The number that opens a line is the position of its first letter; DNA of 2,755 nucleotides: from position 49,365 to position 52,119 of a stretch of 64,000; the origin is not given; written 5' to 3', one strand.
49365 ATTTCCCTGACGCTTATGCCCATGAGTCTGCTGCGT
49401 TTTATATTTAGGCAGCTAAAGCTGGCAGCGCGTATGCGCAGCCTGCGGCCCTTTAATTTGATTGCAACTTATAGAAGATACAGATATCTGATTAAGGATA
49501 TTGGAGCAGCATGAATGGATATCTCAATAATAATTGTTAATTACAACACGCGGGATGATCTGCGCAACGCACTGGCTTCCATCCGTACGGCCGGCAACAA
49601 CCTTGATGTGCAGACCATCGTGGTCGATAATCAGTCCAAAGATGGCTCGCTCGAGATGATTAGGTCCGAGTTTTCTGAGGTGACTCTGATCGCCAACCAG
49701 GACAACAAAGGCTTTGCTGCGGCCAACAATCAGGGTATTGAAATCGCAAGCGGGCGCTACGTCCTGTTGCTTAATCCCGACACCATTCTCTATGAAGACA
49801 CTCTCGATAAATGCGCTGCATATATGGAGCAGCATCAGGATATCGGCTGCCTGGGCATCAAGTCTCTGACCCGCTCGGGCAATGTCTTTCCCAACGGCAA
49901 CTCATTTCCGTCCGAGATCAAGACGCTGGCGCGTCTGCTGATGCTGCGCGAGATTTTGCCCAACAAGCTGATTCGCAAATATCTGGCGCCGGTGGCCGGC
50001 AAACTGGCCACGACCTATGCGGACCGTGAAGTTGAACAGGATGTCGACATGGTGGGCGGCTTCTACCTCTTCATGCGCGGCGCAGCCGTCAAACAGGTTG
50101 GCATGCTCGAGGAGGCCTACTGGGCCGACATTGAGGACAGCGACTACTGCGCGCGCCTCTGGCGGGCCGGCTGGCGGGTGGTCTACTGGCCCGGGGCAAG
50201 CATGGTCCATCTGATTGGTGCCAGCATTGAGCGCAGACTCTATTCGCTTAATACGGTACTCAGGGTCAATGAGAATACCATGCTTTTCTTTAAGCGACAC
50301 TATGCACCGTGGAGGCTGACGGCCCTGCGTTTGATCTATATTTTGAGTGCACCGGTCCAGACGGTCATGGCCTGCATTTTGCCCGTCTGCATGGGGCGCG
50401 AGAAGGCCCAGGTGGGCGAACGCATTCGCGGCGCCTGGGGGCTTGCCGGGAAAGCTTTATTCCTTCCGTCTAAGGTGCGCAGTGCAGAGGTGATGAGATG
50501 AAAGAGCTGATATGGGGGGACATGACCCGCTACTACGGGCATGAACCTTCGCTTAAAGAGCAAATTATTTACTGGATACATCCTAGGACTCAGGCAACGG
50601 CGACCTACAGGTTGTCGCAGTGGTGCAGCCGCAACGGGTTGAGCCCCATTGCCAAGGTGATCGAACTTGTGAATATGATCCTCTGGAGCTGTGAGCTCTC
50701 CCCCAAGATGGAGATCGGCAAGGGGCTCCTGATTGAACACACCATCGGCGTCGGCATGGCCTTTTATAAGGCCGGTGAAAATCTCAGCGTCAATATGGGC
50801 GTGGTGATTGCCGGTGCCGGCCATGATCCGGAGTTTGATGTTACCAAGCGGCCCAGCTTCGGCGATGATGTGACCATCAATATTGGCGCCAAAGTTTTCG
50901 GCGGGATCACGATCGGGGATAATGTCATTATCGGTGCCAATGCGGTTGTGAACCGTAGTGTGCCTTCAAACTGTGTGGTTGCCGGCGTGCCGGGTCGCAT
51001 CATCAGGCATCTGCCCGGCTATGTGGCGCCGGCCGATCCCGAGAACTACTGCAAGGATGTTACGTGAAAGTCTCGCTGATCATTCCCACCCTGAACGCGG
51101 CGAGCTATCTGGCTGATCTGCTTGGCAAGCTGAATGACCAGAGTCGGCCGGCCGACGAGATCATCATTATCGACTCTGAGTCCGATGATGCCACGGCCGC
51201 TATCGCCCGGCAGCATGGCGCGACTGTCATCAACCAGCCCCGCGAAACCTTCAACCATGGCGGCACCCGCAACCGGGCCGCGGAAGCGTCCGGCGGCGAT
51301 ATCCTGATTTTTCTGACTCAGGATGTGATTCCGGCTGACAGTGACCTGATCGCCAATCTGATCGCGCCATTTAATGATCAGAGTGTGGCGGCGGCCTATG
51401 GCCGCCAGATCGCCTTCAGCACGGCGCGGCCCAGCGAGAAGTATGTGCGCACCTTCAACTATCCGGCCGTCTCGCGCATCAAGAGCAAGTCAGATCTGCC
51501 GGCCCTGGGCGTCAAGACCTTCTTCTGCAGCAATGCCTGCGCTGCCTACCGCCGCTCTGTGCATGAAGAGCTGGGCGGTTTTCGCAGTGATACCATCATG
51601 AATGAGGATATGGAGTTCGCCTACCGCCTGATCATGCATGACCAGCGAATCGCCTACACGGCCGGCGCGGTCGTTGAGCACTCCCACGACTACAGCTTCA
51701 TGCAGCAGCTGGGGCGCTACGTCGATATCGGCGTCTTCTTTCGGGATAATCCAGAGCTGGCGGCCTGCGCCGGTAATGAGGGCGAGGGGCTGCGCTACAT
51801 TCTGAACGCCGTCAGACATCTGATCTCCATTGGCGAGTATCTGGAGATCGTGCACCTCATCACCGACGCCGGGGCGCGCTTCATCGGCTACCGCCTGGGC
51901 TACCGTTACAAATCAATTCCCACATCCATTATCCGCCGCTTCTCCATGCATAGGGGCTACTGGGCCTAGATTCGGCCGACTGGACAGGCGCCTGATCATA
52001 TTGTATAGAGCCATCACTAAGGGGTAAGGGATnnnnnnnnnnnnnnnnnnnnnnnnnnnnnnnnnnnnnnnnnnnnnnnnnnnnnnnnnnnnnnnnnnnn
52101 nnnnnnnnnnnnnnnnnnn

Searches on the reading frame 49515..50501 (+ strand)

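Call 39: search_protein_families(library=ncbifam, proteins=[window:49515-50501:+], max_evalue=1e-10)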
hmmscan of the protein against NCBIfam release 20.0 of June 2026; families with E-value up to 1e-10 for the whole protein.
window:49515-50501:+ (328 aa): 8 families
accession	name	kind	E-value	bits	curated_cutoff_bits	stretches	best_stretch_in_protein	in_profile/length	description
TIGR01556.1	rhamnosyltran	subfamily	1.3e-18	67.2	200.55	0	23-121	13-116/281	rhamnosyltransferase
TIGR03965.1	mycofact_glyco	equivalog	9e-13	47.9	280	0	2-102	75-177/467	mycofactocin biosynthesis glycosyltransferase MftF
NF007482.0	PRK10073.1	equivalog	1e-12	47.7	423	1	3-98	8-104/334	glycosyltransferase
NF041875.1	EPS_EpsD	equivalog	1.3e-12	47.8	370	1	3-114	1-114/325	exopolysaccharide biosynthesis glycosyltransferase EpsD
TIGR03111.1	glyc2_xrt_Gpos1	hypoth_equivalog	1.1e-11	44.3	363.95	1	2-121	50-173/439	TIGR03111 family XrtG-associated glycosyltransferase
NF047683.1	TeichurnBiosyTuaG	equivalog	1.6e-11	44.4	400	1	3-109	8-116/252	teichuronic acid biosynthesis protein TuaG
NF038302.1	EPS_HpsE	equivalog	2.5e-11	43.1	300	0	1-115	1-122/307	hormogonium polysaccharide biosynthesis glycosyltransferase HpsE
TIGR04283.1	glyco_like_mftF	equivalog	6.3e-11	42.3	182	0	3-116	1-110/221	TIGR04283 family arsenosugar biosynthesis glycosyltransferase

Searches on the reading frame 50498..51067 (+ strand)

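Call 39: search_protein_families(library=ncbifam, proteins=[window:50498-51067:+], max_evalue=1e-10)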
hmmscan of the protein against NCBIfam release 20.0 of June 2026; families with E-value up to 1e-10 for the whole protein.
window:50498-51067:+ (189 aa): 8 families
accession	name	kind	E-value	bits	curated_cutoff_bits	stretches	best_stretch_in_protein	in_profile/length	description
NF041874.1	EPS_EpsC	equivalog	6.2e-29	100.9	150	1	8-171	4-166/168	serine O-acetyltransferase EpsC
TIGR01172.1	cysE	equivalog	2.1e-25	89.6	210.65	1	8-167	4-162/162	serine O-acetyltransferase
NF008349.0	PRK11132.1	equivalog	1.6e-16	60.2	397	1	32-170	109-245/273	serine O-acetyltransferase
TIGR03570.1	NeuD_NnaD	subfamily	1.7e-11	44.1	160.8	0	58-167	87-202/202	NeuD/PglB/VioB family sugar acetyltransferase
TIGR04016.1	WcaB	equivalog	2.9e-11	43.2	194.65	1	49-167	26-141/146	colanic acid biosynthesis acetyltransferase WcaB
NF007564.0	PRK10191.1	equivalog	3.7e-11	42.7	196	1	49-167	42-157/162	colanic acid biosynthesis acetyltransferase WcaB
NF007240.0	PRK09677.1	equivalog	5e-11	42.4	243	1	121-171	133-183/192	putative lipopolysaccharide biosynthesis O-acetyl transferase WbbJ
NF007076.0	PRK09527.1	equivalog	9.1e-11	41.5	347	0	92-172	98-185/203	galactoside O-acetyltransferase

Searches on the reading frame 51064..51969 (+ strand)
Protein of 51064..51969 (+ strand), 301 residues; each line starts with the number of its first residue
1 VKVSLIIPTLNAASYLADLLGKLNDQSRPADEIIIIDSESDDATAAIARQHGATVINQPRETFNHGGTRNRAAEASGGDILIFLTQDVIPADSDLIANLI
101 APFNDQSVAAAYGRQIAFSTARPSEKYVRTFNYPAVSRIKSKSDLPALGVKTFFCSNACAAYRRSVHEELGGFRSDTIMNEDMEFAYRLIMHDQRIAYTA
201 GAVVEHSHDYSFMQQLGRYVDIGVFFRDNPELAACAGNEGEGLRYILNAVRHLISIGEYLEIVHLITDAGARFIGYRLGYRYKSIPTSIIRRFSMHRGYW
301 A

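Call 39: search_protein_families(library=ncbifam, proteins=[window:51064-51969:+], max_evalue=1e-10)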
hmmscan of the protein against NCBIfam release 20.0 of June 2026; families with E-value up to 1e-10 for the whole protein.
window:51064-51969:+ (301 aa): 4 families
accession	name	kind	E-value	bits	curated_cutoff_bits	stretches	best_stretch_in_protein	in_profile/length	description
TIGR03965.1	mycofact_glyco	equivalog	1.2e-21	77.1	280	1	2-221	75-295/467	mycofactocin biosynthesis glycosyltransferase MftF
TIGR04283.1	glyco_like_mftF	equivalog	6.6e-20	71.6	182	1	3-204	1-183/221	TIGR04283 family arsenosugar biosynthesis glycosyltransferase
NF041875.1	EPS_EpsD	equivalog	5.4e-17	62.2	370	1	3-214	1-215/325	exopolysaccharide biosynthesis glycosyltransferase EpsD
NF010496.0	PRK13915.1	equivalog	3.3e-15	56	262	1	2-118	32-161/307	glucosyl-3-phosphoglycerate synthase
